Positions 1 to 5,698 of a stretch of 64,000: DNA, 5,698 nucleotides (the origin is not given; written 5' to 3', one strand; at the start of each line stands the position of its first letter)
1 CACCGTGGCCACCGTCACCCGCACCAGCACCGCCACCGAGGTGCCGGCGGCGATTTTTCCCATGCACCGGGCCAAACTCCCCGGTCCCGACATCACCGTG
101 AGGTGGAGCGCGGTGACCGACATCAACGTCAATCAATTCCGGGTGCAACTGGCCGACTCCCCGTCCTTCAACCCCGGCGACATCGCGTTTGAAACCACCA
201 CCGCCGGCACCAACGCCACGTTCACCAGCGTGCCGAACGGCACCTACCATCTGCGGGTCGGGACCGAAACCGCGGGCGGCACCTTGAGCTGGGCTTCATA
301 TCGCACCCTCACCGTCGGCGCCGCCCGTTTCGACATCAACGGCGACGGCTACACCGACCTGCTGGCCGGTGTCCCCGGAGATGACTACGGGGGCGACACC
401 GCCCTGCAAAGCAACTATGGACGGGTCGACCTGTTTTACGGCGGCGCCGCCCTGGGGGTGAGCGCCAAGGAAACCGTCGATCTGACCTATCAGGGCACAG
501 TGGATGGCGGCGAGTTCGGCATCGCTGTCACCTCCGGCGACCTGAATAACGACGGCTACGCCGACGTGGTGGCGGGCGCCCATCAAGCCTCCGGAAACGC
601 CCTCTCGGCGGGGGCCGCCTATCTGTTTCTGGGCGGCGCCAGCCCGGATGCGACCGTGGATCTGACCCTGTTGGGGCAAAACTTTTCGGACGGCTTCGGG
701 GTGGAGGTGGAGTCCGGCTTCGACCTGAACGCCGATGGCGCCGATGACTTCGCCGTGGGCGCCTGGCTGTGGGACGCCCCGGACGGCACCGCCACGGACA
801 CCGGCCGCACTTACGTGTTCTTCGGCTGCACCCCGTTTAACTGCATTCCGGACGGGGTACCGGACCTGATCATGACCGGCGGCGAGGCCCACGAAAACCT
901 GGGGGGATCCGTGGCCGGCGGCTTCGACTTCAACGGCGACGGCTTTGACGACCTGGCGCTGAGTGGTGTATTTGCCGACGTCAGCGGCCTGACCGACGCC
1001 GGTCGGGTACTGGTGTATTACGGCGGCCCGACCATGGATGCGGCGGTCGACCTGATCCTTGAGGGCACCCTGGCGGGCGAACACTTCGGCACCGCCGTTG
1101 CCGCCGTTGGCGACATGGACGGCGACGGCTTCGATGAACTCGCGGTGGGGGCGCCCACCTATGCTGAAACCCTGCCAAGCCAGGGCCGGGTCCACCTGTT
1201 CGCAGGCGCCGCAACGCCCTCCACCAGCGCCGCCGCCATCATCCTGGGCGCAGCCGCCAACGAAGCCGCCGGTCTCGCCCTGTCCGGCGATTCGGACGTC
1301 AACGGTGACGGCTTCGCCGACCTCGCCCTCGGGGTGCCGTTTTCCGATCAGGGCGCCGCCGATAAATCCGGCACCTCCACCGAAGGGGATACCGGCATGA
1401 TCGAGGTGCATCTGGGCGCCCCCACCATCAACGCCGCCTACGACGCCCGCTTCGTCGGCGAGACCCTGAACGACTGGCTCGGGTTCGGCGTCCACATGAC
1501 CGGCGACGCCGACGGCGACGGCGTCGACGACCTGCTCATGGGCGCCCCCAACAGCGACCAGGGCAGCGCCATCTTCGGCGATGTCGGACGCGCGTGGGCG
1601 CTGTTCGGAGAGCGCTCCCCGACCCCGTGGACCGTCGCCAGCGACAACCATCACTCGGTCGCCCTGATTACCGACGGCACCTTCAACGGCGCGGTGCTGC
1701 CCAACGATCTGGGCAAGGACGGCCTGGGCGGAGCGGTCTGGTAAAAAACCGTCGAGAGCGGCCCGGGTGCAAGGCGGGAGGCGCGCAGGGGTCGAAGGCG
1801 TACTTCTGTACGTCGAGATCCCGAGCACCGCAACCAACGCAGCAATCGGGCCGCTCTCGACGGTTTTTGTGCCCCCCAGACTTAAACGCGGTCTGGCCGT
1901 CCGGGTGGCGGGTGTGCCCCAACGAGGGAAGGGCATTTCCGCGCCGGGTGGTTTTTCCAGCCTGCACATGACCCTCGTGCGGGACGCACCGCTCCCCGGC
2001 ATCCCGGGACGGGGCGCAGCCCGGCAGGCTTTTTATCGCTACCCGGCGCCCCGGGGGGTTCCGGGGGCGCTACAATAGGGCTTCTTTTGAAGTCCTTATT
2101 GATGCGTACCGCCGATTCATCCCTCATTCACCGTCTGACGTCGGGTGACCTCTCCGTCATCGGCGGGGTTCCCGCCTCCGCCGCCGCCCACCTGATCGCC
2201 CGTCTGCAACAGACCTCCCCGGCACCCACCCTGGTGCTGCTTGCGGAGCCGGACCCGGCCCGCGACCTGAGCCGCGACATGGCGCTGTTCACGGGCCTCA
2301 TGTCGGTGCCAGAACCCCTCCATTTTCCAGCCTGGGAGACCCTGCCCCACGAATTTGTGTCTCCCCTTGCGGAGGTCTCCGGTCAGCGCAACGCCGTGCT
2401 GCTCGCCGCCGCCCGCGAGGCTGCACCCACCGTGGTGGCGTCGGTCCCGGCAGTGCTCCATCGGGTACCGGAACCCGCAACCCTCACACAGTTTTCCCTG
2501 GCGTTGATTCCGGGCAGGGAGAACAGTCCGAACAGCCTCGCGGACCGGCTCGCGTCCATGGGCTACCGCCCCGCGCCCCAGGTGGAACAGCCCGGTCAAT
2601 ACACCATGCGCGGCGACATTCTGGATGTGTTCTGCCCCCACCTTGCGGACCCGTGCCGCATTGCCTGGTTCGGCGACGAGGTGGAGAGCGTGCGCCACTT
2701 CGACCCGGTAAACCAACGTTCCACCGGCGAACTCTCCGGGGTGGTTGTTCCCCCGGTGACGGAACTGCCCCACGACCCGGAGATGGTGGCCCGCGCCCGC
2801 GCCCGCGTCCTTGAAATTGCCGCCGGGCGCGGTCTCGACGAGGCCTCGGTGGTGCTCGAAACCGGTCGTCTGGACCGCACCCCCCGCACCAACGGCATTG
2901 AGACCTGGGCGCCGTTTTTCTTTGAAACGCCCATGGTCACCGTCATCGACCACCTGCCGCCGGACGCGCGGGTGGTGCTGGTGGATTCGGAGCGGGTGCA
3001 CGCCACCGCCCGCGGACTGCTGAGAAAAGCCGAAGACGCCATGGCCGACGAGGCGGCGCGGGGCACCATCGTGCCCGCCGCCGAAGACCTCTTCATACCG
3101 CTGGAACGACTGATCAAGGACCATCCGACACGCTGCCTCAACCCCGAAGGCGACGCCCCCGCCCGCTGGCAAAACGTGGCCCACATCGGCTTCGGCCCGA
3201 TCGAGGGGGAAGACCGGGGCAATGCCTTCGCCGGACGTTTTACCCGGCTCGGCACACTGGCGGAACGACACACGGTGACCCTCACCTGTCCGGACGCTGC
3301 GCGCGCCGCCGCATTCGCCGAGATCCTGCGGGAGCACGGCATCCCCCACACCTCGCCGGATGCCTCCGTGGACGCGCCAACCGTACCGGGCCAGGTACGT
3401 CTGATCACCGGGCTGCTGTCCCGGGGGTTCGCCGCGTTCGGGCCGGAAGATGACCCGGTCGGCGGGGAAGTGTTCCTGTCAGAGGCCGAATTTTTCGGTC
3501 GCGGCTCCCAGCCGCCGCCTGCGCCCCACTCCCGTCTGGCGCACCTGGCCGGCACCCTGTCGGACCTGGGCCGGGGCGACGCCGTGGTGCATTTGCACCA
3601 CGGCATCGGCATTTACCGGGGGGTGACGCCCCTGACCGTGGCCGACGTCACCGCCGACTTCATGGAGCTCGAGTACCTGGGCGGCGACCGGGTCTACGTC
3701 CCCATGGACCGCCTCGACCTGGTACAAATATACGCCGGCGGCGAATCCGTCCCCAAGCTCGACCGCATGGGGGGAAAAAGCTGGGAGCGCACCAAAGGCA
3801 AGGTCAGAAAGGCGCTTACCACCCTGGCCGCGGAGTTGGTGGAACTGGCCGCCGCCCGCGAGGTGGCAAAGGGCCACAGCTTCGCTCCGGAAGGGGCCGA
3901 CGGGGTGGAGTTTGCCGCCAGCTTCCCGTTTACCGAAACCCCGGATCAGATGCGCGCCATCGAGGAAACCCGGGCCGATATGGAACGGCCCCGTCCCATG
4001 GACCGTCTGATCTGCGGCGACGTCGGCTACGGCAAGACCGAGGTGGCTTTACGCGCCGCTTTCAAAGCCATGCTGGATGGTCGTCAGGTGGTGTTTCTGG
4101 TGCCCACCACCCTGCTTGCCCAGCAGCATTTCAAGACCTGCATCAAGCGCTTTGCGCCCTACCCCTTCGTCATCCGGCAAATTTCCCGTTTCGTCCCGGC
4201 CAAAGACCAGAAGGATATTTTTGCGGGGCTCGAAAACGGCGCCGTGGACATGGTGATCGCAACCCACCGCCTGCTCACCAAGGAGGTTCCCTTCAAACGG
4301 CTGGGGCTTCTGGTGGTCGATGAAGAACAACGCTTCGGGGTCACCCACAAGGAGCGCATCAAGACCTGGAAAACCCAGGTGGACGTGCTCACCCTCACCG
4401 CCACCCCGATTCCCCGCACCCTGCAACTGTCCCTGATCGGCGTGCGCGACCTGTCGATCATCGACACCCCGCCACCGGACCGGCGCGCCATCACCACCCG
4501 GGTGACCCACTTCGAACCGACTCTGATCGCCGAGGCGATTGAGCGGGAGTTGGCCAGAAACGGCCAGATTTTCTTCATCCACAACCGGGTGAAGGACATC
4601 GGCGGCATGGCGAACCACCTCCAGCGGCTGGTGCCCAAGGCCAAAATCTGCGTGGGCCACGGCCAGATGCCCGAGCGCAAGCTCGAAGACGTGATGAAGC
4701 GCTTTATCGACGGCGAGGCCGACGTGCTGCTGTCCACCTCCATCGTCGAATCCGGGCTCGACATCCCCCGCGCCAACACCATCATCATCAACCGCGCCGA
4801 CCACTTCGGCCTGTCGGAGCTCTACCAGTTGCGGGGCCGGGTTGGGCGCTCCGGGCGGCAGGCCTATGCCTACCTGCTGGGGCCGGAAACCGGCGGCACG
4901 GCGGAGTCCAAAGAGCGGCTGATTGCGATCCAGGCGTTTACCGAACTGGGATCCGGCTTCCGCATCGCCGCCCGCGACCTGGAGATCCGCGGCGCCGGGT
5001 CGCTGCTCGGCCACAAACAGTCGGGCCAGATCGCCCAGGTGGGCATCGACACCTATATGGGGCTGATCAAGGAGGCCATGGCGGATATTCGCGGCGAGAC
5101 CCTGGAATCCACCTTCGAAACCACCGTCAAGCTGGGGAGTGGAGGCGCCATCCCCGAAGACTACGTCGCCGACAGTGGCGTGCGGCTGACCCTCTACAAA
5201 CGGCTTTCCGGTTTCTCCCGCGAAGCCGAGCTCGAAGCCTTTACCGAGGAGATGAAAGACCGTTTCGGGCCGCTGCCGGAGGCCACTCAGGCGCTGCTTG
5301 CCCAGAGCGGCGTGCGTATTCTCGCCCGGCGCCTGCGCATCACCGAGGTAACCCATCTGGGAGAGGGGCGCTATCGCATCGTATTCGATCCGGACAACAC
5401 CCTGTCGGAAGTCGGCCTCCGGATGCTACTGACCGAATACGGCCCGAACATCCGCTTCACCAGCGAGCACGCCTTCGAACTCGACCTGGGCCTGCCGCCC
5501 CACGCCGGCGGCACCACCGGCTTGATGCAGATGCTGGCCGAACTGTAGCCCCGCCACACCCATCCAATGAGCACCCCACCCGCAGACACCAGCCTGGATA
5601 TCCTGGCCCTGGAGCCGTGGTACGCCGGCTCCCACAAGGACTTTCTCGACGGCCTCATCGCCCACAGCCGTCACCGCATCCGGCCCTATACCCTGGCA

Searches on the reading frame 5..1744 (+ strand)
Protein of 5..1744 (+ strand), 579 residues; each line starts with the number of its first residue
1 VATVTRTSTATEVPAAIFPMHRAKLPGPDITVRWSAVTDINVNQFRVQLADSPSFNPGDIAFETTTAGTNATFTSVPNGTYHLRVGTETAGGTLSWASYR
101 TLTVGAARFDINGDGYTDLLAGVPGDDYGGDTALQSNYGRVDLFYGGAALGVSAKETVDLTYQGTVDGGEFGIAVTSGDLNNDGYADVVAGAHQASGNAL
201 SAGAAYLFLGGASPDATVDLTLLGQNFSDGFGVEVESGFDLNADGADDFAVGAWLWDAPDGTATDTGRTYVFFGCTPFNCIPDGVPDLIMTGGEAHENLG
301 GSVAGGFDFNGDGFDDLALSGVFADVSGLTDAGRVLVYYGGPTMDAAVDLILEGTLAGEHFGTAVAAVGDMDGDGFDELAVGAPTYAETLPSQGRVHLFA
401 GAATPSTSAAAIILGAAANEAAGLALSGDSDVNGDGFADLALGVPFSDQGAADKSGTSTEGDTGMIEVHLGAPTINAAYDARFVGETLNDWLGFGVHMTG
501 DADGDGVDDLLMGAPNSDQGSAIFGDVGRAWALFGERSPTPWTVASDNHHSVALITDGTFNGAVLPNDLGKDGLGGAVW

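Call 52: search_protein_families(library=pfam, proteins=[window:5-1744:+], max_evalue=0.00001)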
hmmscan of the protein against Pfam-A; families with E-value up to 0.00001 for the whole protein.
window:5-1744:+ (579 aa): 2 families
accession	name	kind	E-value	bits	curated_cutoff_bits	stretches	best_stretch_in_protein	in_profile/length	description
PF01839.29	FG-GAP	-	1.8e-42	143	22.1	3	361-399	1-37/37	FG-GAP repeat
PF13517.12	FG-GAP_3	-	4.1e-07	30.9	26.9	0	308-381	1-61/61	FG-GAP-like repeat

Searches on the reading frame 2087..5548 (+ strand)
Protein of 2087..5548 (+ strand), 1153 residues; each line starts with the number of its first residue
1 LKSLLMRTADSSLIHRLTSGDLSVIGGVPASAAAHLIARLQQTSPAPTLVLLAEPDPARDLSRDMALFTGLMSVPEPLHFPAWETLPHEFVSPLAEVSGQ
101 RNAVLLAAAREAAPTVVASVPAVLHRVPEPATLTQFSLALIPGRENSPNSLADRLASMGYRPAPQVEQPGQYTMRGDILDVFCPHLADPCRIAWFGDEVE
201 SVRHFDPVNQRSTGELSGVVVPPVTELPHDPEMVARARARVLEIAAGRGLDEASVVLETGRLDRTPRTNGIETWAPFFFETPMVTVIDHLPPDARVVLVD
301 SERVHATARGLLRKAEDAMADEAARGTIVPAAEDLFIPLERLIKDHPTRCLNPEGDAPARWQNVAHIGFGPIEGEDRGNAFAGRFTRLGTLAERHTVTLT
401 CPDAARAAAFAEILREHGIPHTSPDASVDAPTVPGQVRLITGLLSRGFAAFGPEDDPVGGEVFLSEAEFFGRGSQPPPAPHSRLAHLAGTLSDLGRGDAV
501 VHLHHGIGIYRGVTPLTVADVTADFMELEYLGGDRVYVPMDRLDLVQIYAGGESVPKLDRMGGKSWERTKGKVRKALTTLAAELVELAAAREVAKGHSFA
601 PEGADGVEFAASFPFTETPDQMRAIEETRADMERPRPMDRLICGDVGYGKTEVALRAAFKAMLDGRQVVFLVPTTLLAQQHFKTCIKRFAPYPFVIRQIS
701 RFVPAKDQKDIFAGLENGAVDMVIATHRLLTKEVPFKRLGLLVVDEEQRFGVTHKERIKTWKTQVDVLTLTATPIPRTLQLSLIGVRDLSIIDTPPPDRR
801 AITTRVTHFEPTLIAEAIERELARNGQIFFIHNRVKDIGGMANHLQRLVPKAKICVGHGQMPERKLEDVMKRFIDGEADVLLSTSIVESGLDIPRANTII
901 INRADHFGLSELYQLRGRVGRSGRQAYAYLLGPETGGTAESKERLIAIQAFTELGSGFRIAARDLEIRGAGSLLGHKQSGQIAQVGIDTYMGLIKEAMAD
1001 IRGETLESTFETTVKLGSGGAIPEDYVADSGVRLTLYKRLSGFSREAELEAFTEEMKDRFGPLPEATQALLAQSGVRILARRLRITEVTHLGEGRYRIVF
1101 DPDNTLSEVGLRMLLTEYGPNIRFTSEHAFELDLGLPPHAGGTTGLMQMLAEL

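Call 52: search_protein_families(library=pfam, proteins=[window:2087-5548:+], max_evalue=0.00001)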
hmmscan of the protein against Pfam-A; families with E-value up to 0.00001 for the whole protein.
window:2087-5548:+ (1153 aa): 6 families
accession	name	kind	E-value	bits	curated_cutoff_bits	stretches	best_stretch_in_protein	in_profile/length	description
PF00270.35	DEAD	-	1.2e-22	80.9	26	1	618-779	1-164/167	DEAD/DEAH box helicase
PF03461.20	TRCF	-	2.8e-21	76.1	25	1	1021-1105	6-89/95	TRCF domain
PF17757.6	UvrB_inter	-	8.4e-20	71.1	22.9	1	140-226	3-90/91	UvrB interaction domain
PF00271.37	Helicase_C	-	2.5e-19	70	23.5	1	817-923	5-110/110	Helicase conserved C-terminal domain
PF02559.22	CarD_TRCF_RID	-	1.2e-15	57.7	23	1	496-549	3-56/57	CarD-like/TRCF RID domain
PF04851.21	ResIII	-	1e-08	35.7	22.5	1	618-774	5-162/164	Type III restriction enzyme, res subunit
